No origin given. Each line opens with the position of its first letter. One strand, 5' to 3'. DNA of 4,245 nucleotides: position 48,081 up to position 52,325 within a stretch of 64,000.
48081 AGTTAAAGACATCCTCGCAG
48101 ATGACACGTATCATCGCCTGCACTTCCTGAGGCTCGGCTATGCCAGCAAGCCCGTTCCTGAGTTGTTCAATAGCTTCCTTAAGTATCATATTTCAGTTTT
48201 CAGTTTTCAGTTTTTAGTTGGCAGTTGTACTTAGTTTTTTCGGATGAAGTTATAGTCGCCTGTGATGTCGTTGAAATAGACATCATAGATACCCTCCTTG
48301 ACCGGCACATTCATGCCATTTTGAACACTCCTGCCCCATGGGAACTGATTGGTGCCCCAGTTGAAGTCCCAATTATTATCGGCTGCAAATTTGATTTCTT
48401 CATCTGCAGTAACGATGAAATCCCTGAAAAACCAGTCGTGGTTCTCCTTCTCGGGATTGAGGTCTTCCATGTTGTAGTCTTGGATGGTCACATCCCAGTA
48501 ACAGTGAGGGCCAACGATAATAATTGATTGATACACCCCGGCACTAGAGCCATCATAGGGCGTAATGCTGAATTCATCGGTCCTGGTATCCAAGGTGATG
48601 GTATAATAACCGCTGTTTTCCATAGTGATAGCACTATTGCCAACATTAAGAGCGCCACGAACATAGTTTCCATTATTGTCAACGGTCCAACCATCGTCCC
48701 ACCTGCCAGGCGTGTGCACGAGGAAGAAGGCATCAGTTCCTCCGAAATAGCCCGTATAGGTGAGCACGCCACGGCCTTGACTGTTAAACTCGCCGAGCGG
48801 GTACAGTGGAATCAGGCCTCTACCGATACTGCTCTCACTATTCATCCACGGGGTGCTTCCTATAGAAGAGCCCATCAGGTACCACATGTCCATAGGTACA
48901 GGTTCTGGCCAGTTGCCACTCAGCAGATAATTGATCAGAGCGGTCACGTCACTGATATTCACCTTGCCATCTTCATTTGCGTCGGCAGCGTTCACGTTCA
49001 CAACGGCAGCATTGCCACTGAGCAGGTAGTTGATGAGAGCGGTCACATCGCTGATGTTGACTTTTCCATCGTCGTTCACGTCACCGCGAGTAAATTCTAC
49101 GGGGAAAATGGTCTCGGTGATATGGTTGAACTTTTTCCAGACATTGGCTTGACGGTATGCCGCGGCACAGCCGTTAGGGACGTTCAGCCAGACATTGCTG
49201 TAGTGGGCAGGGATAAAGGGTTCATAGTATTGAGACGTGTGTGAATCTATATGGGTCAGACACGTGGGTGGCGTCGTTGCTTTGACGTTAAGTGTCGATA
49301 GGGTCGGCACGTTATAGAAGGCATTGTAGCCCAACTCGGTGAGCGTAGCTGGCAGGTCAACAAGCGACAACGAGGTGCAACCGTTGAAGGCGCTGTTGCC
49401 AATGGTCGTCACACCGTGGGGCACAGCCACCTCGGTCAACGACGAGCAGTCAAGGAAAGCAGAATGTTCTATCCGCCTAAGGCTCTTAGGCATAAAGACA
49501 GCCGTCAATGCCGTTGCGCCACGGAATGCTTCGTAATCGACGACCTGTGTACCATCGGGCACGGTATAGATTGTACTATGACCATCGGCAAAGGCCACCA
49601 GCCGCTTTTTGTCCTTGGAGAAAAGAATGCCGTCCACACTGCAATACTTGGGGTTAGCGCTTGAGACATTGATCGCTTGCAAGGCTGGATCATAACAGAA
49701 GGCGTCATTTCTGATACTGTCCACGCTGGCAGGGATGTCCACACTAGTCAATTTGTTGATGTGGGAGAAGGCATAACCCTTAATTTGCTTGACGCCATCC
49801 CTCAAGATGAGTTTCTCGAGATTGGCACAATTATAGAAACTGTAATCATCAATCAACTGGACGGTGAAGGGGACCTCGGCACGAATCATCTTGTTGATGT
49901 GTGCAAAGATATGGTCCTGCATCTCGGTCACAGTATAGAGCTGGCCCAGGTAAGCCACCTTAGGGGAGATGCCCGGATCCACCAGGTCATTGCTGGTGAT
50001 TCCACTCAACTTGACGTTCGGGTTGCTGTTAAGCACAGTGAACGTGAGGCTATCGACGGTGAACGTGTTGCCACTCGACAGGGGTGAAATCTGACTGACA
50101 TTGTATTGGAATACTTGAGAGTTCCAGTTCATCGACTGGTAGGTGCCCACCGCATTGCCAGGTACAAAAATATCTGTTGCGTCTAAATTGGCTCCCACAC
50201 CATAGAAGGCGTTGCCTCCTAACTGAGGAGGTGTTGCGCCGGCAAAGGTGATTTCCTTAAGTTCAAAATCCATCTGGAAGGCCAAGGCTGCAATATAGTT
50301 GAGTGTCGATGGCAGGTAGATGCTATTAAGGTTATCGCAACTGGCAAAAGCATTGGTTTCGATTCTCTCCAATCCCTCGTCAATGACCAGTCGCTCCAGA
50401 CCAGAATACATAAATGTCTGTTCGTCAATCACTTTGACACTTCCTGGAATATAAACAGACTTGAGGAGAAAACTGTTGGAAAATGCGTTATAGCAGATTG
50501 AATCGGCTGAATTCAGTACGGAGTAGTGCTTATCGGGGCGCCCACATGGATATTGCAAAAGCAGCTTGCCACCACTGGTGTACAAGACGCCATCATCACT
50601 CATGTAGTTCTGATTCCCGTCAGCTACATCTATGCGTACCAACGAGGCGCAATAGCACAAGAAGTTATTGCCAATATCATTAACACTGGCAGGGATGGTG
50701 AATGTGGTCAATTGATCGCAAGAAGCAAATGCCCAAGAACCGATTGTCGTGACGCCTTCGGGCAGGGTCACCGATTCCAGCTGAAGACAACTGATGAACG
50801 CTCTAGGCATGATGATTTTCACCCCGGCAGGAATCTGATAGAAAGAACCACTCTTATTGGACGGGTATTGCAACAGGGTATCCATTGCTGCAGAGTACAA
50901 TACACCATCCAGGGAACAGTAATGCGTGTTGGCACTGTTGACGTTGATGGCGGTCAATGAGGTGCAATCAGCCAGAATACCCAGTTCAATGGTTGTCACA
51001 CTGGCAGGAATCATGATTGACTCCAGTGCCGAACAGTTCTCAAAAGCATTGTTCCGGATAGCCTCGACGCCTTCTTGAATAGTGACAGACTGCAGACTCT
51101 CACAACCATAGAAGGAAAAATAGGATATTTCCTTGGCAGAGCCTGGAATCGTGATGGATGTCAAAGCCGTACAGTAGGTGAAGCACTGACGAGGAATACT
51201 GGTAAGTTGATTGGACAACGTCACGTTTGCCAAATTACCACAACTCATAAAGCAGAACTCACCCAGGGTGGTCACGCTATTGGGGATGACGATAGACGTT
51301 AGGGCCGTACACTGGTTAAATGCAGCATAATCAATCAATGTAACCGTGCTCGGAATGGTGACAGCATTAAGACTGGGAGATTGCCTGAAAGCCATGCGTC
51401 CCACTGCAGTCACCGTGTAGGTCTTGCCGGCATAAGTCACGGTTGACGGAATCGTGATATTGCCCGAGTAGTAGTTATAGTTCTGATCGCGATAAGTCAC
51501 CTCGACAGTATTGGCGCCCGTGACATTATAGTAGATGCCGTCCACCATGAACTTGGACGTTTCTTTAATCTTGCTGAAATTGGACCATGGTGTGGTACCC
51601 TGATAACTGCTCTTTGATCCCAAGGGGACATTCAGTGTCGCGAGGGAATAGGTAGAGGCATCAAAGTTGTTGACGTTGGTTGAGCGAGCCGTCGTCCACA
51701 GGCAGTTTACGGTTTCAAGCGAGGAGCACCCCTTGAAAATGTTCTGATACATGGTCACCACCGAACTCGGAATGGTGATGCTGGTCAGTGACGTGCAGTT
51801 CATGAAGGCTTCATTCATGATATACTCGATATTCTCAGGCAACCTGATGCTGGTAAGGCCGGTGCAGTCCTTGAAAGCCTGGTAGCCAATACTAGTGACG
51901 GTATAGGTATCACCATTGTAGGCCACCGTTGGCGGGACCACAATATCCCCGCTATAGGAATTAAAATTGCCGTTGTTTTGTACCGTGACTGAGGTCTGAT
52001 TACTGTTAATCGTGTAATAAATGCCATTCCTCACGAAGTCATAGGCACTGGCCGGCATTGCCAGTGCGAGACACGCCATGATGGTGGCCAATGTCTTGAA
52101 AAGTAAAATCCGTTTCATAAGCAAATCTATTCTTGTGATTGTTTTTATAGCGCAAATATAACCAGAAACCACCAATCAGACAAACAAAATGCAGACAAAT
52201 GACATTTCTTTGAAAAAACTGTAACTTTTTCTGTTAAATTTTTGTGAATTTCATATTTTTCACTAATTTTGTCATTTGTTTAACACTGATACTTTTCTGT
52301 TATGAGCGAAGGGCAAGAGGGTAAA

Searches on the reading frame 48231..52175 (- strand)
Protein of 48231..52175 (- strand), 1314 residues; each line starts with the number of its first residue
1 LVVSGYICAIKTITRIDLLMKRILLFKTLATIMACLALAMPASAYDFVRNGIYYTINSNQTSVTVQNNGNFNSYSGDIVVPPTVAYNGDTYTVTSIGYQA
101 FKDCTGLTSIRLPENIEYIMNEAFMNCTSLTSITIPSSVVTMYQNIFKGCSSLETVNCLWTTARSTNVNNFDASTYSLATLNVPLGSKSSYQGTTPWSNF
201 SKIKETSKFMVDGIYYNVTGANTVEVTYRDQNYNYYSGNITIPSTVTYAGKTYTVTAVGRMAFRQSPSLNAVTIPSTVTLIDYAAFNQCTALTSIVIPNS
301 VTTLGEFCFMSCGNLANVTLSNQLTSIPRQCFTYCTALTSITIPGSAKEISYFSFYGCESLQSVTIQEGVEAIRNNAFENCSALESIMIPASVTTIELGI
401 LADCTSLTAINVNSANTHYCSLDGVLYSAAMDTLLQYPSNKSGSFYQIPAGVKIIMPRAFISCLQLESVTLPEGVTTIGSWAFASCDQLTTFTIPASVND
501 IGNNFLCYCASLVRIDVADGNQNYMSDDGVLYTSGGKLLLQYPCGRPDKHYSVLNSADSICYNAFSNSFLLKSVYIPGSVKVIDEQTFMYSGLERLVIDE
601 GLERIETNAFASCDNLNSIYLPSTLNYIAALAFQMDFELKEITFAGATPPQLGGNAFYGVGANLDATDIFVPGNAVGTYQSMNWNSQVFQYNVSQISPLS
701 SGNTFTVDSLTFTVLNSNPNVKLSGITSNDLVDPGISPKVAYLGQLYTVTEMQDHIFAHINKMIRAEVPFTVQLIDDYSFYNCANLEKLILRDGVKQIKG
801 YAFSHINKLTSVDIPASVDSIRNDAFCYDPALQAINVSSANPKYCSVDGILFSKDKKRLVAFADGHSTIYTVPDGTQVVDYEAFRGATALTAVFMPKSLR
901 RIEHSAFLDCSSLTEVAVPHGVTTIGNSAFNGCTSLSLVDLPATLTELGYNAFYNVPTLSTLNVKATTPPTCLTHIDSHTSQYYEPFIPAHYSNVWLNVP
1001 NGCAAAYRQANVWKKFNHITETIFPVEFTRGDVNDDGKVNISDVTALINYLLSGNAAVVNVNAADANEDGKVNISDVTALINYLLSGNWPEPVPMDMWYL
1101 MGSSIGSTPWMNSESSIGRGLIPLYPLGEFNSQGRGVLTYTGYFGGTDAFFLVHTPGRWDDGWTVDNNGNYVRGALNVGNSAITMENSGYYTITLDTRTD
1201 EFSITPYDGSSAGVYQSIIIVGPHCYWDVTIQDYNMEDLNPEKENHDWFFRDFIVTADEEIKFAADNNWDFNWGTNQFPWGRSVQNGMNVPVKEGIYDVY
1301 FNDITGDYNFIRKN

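Call 3: search_protein_families(library=pfam, proteins=[window:48231-52175:-], max_evalue=0.01)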
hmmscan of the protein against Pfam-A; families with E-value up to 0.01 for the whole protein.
window:48231-52175:- (1314 aa): 5 families
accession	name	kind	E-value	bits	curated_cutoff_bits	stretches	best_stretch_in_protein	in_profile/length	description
PF13306.12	LRR_5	-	2.4e-135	444.9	27.7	7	257-351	2-94/127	BspA type Leucine rich repeat region (6 copies)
PF13855.12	LRR_8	-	8.5e-18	64.3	27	0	93-135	13-56/61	Leucine rich repeat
PF00404.24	Dockerin_1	-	1.6e-15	57.5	22.9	1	1031-1085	2-57/57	Dockerin type I domain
PF05725.18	FNIP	-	0.003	18.1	21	0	272-304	8-39/44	FNIP Repeat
PF12799.13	LRR_4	-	0.0046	17.6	27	0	314-343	2-30/44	Leucine Rich repeats (2 copies)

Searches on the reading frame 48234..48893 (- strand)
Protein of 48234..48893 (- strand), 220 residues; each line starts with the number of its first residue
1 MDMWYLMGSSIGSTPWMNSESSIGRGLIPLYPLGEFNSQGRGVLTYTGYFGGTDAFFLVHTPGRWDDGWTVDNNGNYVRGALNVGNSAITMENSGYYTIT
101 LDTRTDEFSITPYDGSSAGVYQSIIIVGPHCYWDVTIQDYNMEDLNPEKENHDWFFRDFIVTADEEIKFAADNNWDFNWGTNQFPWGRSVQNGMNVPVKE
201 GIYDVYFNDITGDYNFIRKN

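Call 89: search_protein_families(library=pfam, proteins=[window:48234-48893:-], max_evalue=0.01)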
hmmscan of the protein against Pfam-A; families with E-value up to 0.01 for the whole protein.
seq(220 aa): 1 family
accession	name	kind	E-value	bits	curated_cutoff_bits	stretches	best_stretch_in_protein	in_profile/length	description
PF16411.10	SusF_SusE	-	0.00026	21.8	27.5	0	37-213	25-166/167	Outer membrane protein SusF_SusE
